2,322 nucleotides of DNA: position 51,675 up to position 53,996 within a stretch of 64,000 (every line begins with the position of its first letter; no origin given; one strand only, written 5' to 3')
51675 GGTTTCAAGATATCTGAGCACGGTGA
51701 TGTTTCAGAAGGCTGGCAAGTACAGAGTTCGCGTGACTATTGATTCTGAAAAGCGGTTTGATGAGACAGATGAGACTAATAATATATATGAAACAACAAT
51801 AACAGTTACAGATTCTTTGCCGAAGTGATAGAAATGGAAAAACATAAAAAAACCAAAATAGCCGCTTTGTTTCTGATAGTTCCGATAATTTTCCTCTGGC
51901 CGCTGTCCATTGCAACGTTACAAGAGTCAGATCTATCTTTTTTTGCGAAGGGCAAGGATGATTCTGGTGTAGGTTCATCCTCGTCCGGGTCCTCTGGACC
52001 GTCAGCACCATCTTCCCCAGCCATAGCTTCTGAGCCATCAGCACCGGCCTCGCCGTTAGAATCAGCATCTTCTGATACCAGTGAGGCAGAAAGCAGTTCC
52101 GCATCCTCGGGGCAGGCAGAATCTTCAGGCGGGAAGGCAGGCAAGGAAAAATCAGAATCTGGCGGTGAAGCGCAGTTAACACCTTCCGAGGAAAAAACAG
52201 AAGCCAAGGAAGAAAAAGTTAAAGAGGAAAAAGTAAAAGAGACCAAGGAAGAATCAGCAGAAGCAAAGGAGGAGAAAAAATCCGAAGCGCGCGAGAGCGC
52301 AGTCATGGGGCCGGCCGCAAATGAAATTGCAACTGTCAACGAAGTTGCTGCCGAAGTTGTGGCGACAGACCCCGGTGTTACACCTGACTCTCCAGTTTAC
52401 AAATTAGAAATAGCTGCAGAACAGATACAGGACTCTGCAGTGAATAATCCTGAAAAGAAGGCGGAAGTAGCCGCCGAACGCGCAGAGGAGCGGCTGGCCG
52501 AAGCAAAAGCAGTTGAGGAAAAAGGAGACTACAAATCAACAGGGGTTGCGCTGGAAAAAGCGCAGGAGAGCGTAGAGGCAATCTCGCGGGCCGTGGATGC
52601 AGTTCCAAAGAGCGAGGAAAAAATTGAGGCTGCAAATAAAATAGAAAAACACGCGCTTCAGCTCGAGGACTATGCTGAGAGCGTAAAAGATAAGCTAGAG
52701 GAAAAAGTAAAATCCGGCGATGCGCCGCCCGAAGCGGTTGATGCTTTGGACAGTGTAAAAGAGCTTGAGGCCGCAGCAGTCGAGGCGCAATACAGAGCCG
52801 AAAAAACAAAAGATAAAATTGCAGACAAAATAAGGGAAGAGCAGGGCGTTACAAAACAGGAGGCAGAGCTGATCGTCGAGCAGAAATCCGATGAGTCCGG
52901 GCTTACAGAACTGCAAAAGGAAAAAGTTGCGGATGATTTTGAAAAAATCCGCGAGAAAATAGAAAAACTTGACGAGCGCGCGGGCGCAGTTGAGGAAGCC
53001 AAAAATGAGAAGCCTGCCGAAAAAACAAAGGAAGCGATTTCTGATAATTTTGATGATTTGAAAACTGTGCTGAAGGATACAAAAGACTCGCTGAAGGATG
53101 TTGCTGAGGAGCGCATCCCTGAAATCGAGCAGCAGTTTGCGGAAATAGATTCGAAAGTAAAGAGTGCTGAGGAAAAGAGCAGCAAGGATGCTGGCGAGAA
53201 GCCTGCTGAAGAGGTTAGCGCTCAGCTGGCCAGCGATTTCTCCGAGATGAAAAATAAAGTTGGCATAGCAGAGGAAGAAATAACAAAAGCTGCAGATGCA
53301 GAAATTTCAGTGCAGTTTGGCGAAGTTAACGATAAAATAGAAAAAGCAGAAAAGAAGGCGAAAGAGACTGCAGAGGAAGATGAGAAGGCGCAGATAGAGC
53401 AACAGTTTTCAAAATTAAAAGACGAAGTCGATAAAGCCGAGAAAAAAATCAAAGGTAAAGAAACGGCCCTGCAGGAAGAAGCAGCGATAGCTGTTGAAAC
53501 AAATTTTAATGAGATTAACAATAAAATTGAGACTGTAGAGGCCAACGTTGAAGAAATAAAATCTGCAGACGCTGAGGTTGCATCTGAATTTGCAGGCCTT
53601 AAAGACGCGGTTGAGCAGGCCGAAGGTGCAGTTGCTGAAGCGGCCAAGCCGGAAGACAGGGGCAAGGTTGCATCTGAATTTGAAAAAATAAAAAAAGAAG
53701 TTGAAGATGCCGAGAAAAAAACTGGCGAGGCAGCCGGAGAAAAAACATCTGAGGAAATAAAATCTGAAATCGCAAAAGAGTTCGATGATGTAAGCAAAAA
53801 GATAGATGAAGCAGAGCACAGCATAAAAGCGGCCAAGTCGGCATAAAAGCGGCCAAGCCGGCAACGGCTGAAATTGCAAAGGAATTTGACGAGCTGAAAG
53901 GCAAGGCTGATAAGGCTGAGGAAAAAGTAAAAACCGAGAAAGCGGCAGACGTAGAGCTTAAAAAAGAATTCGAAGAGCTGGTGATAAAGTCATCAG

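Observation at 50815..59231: Clustered family of at least seven small secreted single-domain CARDB-like paralogs surrounding the giant gene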

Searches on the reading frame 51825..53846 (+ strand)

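Call 3: search_protein_families(library=pfam, proteins=[window:51825-53846:+], max_evalue=1)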
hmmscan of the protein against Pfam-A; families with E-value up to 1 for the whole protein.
window:51825-53846:+ (673 aa): 4 families
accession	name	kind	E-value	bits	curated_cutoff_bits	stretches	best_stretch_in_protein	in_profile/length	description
PF04513.17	Baculo_PEP_C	-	0.04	14.4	38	1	522-603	41-123/140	Baculovirus polyhedron envelope protein, PEP, C terminus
PF06825.17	HSBP1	-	0.044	14.1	28.6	0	644-669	20-45/51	Heat shock factor binding protein 1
PF15011.11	CA109-like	-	0.17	12.2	27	1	524-609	34-120/161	Ribosome biogenesis protein C1orf109-like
PF08653.15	DASH_Dam1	-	0.41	10.9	26.6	0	558-589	2-32/56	DASH complex subunit Dam1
